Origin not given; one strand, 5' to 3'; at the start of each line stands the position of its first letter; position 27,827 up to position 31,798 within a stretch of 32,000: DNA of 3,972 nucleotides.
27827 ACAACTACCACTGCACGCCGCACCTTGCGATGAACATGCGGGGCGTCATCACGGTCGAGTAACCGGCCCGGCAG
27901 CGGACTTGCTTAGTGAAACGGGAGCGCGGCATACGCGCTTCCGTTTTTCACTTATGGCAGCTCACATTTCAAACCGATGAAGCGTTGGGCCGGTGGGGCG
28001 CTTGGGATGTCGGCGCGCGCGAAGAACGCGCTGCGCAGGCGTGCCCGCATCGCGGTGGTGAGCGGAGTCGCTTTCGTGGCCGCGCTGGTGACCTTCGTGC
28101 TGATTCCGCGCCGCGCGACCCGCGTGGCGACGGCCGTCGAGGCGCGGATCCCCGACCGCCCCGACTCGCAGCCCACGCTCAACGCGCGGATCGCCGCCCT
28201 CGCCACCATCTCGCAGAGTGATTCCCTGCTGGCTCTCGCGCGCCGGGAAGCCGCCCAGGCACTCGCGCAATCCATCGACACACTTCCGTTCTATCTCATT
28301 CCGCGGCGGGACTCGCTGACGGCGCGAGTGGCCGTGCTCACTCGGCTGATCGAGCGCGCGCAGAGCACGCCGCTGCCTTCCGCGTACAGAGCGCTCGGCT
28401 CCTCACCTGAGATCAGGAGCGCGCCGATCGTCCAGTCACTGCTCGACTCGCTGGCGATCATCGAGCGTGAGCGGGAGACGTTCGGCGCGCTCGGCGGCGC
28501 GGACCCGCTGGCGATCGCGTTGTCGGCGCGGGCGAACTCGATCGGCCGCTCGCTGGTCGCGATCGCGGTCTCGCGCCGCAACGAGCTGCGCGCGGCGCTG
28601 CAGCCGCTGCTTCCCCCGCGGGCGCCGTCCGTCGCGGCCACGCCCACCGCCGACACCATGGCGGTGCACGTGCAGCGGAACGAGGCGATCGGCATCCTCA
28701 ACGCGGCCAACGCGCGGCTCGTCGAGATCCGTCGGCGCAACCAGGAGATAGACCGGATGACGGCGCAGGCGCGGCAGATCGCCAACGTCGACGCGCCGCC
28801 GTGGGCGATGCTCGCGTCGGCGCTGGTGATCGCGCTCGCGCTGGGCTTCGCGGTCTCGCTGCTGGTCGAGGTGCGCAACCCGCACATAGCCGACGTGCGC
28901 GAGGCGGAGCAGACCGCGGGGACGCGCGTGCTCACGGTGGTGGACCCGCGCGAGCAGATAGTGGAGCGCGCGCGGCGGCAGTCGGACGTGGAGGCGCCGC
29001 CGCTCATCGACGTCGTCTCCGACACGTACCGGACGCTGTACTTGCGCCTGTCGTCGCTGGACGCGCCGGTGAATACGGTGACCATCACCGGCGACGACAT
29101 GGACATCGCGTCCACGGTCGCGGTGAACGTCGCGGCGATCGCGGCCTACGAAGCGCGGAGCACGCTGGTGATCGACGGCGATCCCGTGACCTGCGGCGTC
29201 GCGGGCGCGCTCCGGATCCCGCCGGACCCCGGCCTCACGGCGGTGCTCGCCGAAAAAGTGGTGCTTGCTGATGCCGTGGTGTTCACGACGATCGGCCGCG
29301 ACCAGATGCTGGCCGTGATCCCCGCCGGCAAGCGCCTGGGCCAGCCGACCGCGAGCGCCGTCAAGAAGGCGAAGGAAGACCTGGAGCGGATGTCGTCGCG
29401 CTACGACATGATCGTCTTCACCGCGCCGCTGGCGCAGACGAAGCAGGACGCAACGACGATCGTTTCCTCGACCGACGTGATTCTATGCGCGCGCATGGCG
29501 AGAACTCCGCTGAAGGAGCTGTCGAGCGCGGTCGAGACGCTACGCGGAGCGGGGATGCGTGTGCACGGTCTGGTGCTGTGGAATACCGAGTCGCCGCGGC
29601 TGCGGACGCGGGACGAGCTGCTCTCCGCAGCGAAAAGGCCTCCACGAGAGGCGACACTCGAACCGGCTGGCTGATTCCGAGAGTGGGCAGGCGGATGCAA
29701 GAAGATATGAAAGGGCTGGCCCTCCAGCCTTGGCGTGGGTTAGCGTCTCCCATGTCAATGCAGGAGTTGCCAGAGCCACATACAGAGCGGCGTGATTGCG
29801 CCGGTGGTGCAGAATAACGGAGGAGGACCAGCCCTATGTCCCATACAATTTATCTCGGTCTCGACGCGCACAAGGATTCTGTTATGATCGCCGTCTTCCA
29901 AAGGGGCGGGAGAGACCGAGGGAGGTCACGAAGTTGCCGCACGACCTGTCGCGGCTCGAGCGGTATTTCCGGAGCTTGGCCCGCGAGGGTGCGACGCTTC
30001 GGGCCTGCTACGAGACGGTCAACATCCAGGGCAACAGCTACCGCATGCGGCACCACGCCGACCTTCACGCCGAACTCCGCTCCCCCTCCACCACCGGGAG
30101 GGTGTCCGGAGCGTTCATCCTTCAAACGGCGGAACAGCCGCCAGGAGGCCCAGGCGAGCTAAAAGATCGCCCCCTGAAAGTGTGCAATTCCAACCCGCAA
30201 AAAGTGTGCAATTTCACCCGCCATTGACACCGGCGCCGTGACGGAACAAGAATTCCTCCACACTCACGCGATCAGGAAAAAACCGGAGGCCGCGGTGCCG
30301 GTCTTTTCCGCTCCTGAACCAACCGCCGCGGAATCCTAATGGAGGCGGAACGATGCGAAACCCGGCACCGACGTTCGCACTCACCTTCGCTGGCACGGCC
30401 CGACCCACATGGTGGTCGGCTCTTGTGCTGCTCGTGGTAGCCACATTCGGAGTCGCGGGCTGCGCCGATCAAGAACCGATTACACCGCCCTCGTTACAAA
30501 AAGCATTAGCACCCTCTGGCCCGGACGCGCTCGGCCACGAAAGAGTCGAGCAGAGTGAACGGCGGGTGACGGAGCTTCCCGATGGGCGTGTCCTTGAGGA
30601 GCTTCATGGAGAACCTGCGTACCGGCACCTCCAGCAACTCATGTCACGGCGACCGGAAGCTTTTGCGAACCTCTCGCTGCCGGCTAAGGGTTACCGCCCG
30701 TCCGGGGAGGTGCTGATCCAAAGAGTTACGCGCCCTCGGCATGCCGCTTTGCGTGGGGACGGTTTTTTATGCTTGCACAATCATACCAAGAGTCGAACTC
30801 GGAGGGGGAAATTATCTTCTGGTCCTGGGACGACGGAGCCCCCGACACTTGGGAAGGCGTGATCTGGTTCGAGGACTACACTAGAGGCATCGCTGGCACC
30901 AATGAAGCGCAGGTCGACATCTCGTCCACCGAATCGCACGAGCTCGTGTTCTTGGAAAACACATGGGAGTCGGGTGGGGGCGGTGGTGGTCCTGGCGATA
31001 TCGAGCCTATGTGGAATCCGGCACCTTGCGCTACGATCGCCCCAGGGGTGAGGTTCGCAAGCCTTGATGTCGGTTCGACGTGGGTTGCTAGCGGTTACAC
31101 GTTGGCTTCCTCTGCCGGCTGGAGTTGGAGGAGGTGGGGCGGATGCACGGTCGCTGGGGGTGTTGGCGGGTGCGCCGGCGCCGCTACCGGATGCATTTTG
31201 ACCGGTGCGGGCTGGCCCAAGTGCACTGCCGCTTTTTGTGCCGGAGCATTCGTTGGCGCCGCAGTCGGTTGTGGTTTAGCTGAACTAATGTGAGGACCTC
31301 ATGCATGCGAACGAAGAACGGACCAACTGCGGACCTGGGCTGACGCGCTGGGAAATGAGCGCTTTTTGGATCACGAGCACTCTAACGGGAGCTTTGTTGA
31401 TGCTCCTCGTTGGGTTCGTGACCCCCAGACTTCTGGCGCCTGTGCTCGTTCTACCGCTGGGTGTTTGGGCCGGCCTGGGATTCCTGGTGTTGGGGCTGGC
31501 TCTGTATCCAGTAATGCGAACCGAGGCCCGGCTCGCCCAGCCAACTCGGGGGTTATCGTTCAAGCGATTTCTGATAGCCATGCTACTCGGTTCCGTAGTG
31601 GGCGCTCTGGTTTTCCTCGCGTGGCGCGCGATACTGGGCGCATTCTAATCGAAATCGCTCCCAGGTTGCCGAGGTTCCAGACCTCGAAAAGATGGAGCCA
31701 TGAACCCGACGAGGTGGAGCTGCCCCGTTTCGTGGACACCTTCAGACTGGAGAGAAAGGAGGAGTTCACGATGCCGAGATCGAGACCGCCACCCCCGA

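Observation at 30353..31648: Lower-GC island after an IS remnant: an exported protein with a Gly/Cys-rich hydrophobic tail plus a coupled 3-TM protein, a candidate membrane-active toxin/immunity pair of unknown family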

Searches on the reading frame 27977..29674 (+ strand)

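Call 5: search_protein_families(library=pfam, proteins=[window:27977-29674:+], max_evalue=1)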
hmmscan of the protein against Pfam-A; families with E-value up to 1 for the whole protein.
window:27977-29674:+ (565 aa): 2 families
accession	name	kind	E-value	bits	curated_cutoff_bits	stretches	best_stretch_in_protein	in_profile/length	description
PF13614.12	AAA_31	-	0.0055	17.1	27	1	379-515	16-157/177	AAA domain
PF01656.29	CbiA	-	0.19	12.2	25.4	0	379-468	13-54/125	CobQ/CobB/MinD/ParA nucleotide binding domain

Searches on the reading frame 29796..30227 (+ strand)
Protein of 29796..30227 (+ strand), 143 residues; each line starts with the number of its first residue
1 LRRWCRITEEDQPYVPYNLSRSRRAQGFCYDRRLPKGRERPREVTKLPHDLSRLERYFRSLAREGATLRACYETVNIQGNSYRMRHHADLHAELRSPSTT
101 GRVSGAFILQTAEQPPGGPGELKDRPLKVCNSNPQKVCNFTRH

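Call 56: search_protein_families(library=pfam, proteins=[window:29796-30227:+], max_evalue=0.1)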
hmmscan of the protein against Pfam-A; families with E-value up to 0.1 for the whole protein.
window:29796-30227:+ (143 aa): 0 families
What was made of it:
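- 29836..30227 (+): Frameshifted, internally deleted IS110-family transposase remnant. Pfam alone did not detect the fragments (call 56).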

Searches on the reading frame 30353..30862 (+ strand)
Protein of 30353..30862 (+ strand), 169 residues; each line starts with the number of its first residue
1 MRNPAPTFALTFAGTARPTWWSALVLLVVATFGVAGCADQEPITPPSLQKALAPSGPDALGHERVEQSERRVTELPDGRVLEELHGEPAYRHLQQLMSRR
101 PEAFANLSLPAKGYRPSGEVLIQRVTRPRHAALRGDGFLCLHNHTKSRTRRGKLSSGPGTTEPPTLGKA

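Call 5: search_protein_families(library=pfam, proteins=[window:30353-30862:+], max_evalue=1)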
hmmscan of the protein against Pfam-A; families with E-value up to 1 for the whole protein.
window:30353-30862:+ (169 aa): 1 family
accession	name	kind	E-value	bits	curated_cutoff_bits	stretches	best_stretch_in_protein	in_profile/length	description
PF12046.13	CCB1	-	0.36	10.6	25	1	10-36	68-94/168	Cofactor assembly of complex C subunit B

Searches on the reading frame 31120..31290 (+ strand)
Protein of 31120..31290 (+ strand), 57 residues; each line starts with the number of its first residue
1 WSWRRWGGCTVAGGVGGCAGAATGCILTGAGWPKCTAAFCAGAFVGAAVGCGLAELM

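Call 25: search_protein_families(library=ncbifam, proteins=[window:31120-31290:+], max_evalue=10)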
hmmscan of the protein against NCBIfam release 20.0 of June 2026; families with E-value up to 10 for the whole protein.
seq(57 aa): 2 families
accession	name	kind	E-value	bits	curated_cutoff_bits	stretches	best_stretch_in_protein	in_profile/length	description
NF009227.0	PRK12577.1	equivalog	2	7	349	1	22-47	151-176/330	succinate dehydrogenase/fumarate reductase iron-sulfur subunit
NF053611.1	YiaD_Gzip_OmpA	equivalog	4.5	6.9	175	1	12-56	28-70/206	YiaD family glycine zipper/OmpA-like lipoprotein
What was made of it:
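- Closest known: Glycine-zipper 2TM outer-membrane lipoproteins. Different: The only trace is an NCBIfam YiaD_Gzip hit at E = 4.5 (call 25).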

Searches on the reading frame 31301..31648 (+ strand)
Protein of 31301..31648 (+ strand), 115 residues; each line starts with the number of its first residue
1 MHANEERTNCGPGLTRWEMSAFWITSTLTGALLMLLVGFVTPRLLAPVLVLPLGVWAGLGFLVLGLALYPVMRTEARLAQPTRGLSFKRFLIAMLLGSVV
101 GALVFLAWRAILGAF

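Call 5: search_protein_families(library=pfam, proteins=[window:31301-31648:+], max_evalue=1)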
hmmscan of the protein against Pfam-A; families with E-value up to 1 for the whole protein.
window:31301-31648:+ (115 aa): 1 family
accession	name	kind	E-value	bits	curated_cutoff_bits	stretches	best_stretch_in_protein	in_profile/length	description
PF09335.16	VTT_dom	-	0.11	13.4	33.9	1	62-106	73-118/123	VTT domain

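Call 20: find_homologous_proteins(query=window:31301-31645:+, max_evalue=10)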
Query window:31301-31645:+ (115 aa): 14 proteins with E <= 10 among 113 candidates.
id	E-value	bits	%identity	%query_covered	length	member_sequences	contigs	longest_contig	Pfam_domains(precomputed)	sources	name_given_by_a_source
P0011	4.4e-66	238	100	100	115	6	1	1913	-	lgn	-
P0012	2.6e-50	188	83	100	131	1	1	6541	-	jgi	jgi:hypothetical protein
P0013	4.7e-50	187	83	98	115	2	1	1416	-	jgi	jgi:hypothetical protein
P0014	1.5e-47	179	81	100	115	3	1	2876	-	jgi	jgi:uncharacterized membrane protein YdjX (TVP38/TMEM64 family)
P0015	3.8e-46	174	77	100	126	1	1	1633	-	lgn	-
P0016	2.2e-44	168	77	100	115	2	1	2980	-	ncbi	-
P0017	6.0e-43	164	75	97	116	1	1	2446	-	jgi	jgi:uncharacterized protein YybS (DUF2232 family)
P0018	3.4e-38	149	76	92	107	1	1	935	-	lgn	-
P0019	9.3e-38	147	67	97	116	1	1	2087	-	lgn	-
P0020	6.7e-37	144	65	100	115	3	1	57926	-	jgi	jgi:hypothetical protein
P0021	7.7e-37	144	65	100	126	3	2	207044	-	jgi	jgi:hypothetical protein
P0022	1.7e-32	130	59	96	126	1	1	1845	-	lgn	-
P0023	3.6e-32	129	63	88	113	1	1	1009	-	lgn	-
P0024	1.0e-29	121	83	70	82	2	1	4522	-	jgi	jgi:hypothetical protein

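Call 22: find_encoding_contigs(protein=P0021, flank=10000, max_places=3)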
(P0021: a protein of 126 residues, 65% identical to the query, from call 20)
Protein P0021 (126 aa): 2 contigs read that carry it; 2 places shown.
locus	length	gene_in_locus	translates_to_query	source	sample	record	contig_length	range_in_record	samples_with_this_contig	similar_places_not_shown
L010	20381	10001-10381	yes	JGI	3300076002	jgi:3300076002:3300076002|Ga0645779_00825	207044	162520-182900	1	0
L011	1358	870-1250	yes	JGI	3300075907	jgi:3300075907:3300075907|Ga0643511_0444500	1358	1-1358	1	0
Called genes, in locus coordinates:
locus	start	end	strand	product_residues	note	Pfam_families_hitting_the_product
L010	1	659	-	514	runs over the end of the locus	PF02446:Glyco_hydro_77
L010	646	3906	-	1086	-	PF00128:Alpha-amylase, PF16657:Malt_amylase_C, PF18085:Mak_N_cap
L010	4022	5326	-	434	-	PF13091:PLDc_2, PF00614:PLDc (faint), PF13091:PLDc_2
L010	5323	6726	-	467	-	PF10011:DUF2254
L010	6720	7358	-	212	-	PF00857:Isochorismatase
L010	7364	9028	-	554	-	PF00890:FAD_binding_2 (faint), PF01266:DAO (faint), PF21162:ETFQO_UQ-bd, PF05187:Fer4_ETF_QO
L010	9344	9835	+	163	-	-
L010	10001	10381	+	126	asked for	-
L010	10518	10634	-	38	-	-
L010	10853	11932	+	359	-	-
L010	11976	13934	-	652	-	PF11896:GlgE_dom_N_S, PF00128:Alpha-amylase, PF21702:GLGE_C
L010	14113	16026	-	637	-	PF00989:PAS (weak), PF08448:PAS_4, PF13426:PAS_9 (weak), PF00989:PAS, PF08448:PAS_4, PF13426:PAS_9, PF00512:HisKA, PF02518:HATPase_c, +2 more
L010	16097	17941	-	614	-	PF02922:CBM_48, PF00128:Alpha-amylase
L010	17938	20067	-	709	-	PF02922:CBM_48, PF00128:Alpha-amylase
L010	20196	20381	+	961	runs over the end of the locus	PF00128:Alpha-amylase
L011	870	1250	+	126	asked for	-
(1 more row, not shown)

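Call 23: find_encoding_contigs(protein=P0020, flank=10000, max_places=3)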
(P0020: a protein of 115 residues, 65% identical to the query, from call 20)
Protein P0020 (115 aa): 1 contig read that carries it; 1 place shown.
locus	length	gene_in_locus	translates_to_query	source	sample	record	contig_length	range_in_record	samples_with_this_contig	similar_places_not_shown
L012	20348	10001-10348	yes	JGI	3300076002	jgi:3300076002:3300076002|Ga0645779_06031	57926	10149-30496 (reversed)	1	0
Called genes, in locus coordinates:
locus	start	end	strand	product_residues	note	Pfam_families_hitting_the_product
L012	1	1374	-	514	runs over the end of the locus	PF02446:Glyco_hydro_77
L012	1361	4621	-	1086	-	PF00128:Alpha-amylase, PF16657:Malt_amylase_C, PF18085:Mak_N_cap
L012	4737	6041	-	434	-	PF13091:PLDc_2, PF00614:PLDc (faint), PF13091:PLDc_2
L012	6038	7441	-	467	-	PF10011:DUF2254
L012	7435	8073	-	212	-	PF00857:Isochorismatase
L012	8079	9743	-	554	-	PF00890:FAD_binding_2 (faint), PF01266:DAO (faint), PF21162:ETFQO_UQ-bd, PF05187:Fer4_ETF_QO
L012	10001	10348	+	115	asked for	-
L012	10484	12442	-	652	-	PF11896:GlgE_dom_N_S, PF00128:Alpha-amylase, PF21702:GLGE_C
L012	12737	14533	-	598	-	PF08448:PAS_4, PF08448:PAS_4, PF13426:PAS_9 (weak), PF00989:PAS, PF08448:PAS_4, PF13426:PAS_9, PF00512:HisKA, PF02518:HATPase_c, +3 more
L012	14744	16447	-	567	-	PF02922:CBM_48, PF00128:Alpha-amylase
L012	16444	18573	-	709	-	PF02922:CBM_48, PF00128:Alpha-amylase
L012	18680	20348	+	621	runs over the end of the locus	PF00128:Alpha-amylase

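Call 25: search_protein_families(library=ncbifam, proteins=[window:31301-31645:+, P0021], max_evalue=10)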
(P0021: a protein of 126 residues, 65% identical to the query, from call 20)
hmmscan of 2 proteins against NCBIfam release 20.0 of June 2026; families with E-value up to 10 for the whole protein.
window:31301-31645:+ (115 aa): 1 family
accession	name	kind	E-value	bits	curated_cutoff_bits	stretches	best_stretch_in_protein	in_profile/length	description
TIGR03750.1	conj_TIGR03750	hypoth_equivalog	0.7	9.9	70.75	2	13-61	17-65/111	TIGR03750 family conjugal transfer protein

P0021 (126 aa): 1 family
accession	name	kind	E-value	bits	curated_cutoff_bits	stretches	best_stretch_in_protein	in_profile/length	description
NF041479.2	spor_membprot_YtrI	equivalog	0.38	10.6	125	1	94-118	8-32/166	sporulation membrane protein YtrI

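Call 55: search_protein_families(library=padloc, proteins=[window:31301-31645:+, P0021], max_evalue=1)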
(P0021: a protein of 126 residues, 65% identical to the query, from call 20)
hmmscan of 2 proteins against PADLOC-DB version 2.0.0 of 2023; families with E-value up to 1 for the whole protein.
window:31301-31645:+ (115 aa): 0 families

P0021 (126 aa): 0 families

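Call 56: search_protein_families(library=pfam, proteins=[L010:10853-11932:+], max_evalue=0.1)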
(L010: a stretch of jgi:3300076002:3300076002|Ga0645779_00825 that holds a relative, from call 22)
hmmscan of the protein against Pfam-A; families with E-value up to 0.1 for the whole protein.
L010:10853-11932:+ (359 aa): 2 families
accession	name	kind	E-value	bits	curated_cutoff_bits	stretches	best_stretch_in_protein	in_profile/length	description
PF17170.10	DUF5128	-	2.1e-05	24.3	22.9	1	19-86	53-122/321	6-bladed beta-propeller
PF07494.17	Reg_prop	-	0.084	13.6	20.4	0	280-294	6-20/24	Two component regulator propeller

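Call 83: find_encoding_contigs(protein=P0012, flank=5000, max_places=3)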
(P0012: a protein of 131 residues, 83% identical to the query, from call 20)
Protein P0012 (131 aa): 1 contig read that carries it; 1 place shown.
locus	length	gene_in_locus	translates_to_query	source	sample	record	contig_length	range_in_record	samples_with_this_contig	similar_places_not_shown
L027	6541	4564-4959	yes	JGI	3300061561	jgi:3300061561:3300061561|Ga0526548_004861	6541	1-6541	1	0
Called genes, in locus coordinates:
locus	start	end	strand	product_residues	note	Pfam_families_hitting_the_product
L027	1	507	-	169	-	?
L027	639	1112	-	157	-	PF04134:DCC1-like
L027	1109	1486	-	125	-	PF02566:OsmC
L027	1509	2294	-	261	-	PF00106:adh_short, PF08659:KR, PF23441:SDR, PF13561:adh_short_C2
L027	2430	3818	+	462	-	PF05139:Erythro_esteras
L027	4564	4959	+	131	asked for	-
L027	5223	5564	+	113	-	-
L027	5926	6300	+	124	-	-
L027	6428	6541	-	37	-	?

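Call 84: find_encoding_contigs(protein=P0017, flank=5000, max_places=3)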
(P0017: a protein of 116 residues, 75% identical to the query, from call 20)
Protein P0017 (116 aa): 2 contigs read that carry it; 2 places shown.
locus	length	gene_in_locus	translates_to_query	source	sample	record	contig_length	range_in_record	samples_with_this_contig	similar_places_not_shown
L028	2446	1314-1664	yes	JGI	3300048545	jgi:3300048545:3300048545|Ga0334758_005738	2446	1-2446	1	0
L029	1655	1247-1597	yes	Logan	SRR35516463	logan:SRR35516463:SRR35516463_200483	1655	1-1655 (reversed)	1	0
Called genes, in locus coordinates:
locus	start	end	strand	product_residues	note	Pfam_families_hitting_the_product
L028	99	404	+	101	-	PF07452:CHRD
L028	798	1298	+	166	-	-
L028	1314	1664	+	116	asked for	-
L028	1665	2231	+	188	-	-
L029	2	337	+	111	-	?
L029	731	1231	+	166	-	-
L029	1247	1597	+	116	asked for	-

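Call 94: search_protein_families(library=phrogs, proteins=[window:31301-31645:+, P0021], max_evalue=0.1)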
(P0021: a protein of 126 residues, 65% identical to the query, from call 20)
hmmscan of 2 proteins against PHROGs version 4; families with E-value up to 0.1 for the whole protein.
window:31301-31645:+ (115 aa): 0 families

P0021 (126 aa): 1 family
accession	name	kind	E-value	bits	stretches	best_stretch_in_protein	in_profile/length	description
phrog_38362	-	unknown function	0.076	14.3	0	30-46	15-31/44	-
